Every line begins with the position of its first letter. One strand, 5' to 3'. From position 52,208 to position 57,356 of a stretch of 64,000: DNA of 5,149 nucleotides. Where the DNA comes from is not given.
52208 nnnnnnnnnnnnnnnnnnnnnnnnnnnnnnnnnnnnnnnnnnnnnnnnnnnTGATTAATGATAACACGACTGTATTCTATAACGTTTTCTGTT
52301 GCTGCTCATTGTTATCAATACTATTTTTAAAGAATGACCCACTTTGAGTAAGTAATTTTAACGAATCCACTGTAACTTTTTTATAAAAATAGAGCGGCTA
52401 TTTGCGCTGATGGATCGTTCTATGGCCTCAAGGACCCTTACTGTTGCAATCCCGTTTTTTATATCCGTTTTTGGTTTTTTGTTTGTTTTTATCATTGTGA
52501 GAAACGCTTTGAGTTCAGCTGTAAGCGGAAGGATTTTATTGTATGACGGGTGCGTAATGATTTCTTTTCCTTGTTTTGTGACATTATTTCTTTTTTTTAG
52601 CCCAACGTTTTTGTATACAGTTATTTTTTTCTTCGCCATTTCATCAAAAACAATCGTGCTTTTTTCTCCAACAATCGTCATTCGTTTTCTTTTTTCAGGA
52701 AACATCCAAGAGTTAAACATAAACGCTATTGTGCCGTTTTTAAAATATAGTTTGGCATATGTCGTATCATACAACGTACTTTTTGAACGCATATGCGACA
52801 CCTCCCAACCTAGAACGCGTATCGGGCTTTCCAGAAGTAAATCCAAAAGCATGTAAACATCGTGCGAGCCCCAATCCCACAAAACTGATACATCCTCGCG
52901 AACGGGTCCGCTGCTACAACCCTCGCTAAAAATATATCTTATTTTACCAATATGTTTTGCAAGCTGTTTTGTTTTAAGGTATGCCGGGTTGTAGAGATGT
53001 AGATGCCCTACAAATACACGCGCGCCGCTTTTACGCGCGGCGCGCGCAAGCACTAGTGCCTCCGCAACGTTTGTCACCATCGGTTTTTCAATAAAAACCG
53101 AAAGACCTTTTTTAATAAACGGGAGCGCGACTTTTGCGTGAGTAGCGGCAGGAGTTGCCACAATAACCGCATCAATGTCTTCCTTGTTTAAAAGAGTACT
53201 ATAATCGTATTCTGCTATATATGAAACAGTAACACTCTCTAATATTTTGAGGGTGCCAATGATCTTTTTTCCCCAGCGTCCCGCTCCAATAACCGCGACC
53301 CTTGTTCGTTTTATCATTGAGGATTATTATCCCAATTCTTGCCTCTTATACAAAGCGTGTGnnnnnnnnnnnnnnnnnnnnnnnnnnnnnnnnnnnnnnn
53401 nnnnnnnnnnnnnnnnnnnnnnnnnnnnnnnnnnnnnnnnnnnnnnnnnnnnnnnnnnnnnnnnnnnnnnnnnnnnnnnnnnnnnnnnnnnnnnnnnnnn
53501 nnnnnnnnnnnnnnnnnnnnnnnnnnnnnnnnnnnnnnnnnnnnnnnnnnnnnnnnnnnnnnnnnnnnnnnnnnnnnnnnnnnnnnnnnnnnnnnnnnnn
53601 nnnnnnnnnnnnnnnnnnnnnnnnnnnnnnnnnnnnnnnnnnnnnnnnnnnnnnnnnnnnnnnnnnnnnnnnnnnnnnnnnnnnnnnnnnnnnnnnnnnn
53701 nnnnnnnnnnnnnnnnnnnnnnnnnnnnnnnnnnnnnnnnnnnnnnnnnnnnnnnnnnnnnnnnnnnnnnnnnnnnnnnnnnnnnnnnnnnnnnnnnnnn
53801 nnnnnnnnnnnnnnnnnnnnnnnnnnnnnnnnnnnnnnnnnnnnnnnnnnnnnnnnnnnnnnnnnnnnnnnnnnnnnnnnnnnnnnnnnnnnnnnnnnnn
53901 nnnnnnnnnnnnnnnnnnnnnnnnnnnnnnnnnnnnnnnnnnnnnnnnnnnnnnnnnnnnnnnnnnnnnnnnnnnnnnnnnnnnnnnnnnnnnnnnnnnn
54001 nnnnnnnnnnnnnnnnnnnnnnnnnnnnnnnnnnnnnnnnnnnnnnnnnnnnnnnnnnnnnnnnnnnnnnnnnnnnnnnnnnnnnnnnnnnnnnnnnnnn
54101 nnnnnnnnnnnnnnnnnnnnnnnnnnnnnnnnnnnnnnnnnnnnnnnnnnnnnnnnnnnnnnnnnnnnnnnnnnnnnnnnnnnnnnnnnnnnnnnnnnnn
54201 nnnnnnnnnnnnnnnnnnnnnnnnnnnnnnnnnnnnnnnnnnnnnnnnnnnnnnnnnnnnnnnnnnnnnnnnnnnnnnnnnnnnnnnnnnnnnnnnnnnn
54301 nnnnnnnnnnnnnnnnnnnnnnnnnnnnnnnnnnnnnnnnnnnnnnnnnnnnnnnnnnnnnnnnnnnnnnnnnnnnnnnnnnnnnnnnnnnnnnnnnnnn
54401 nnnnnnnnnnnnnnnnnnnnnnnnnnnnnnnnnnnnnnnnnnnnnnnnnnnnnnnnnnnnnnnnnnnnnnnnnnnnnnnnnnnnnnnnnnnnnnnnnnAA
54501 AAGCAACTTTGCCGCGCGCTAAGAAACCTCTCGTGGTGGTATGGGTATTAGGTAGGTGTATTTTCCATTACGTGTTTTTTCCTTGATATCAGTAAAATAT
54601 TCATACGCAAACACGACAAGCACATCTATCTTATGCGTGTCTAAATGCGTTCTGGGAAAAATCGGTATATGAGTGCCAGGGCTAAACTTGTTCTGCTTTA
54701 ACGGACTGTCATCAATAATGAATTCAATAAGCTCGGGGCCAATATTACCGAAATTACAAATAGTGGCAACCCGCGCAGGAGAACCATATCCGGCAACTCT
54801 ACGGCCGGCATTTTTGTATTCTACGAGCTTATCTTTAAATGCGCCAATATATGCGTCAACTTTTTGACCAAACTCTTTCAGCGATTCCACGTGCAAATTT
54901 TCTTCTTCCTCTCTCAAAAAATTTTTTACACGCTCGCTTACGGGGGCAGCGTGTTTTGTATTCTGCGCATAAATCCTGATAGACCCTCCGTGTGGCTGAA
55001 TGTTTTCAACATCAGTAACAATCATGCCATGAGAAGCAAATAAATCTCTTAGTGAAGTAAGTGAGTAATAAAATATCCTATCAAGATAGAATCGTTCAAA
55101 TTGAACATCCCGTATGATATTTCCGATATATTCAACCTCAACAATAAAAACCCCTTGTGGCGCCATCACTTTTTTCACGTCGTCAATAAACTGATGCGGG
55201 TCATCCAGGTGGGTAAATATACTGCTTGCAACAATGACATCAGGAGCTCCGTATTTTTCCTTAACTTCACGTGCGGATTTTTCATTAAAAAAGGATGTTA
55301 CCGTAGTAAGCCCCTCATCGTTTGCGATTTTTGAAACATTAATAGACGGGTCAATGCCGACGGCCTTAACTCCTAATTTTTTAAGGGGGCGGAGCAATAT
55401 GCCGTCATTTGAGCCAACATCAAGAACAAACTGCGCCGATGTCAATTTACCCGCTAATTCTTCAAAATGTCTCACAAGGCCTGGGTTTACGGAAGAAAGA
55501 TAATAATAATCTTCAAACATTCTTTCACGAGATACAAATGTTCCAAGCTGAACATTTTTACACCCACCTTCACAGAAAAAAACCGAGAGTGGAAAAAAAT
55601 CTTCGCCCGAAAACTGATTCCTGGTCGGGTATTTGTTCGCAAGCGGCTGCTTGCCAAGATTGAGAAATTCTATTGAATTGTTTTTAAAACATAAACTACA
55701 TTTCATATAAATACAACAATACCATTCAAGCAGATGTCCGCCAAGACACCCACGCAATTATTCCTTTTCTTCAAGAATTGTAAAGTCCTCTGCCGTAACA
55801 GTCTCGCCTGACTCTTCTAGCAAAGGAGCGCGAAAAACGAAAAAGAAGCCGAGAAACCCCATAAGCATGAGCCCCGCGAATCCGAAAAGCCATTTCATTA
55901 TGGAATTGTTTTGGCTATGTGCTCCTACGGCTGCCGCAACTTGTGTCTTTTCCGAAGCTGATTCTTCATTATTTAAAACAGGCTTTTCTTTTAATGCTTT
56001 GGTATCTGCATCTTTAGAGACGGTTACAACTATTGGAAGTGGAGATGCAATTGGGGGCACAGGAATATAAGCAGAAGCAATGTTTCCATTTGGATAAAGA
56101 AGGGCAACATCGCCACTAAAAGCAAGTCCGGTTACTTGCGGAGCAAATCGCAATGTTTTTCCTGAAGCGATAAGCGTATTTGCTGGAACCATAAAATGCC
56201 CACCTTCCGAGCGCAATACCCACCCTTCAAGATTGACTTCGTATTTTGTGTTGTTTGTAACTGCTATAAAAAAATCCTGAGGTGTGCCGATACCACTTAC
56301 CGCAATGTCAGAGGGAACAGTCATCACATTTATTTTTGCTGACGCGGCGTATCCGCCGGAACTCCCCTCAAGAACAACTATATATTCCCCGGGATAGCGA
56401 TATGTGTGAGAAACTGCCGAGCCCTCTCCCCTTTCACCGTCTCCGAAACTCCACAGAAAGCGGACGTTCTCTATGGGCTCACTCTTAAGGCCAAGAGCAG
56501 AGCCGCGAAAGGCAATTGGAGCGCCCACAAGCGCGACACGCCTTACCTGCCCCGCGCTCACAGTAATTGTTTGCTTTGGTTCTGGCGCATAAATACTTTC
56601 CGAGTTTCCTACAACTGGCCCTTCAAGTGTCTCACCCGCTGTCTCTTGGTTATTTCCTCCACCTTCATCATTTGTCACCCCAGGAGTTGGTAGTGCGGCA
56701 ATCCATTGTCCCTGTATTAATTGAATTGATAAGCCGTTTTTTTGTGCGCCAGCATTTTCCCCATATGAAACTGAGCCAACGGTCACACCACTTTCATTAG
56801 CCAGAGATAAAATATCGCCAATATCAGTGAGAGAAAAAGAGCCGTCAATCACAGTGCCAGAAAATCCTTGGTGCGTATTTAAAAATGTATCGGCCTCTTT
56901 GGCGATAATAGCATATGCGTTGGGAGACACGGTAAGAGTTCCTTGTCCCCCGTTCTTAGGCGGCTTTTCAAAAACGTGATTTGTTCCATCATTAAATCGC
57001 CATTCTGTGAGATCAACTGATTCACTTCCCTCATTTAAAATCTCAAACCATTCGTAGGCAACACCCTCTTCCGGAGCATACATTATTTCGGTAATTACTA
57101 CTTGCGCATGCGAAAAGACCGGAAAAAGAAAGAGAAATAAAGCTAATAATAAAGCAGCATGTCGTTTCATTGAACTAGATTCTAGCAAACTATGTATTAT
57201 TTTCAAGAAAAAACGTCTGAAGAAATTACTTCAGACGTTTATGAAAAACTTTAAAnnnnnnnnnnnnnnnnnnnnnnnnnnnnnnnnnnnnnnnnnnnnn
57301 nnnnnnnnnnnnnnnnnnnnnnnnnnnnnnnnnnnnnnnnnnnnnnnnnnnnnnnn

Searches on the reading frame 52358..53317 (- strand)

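Call 7: search_protein_families(library=pfam, proteins=[window:52358-53317:-])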
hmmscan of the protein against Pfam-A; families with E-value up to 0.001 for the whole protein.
window:52358-53317:- (319 aa): 3 families
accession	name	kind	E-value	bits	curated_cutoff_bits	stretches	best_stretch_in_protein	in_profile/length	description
PF01408.29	GFO_IDH_MocA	-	5e-19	69.6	24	1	28-105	45-120/120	Oxidoreductase family, NAD-binding Rossmann fold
PF22725.1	GFO_IDH_MocA_C3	-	4.2e-10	40.1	27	1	143-222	43-123/124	GFO/IDH/MocA C-terminal domain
PF02894.22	GFO_IDH_MocA_C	-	2.1e-08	34.7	22.9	1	145-305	42-212/218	Oxidoreductase family, C-terminal alpha/beta domain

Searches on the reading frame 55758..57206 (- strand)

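Call 42: search_protein_families(library=pfam, proteins=[window:55758-57206:-])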
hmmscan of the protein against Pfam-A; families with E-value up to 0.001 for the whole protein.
window:55758-57206:- (482 aa): 3 families
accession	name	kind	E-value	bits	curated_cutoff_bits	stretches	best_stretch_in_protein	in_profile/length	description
PF00932.25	LTD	-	8.9e-23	81.2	34.3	2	32-149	4-108/109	Lamin Tail Domain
PF18911.6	PKD_4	-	2.6e-10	40.7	27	1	227-282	16-69/85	PKD domain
PF00801.26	PKD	-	8e-10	39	23.5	1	215-294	3-78/80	PKD domain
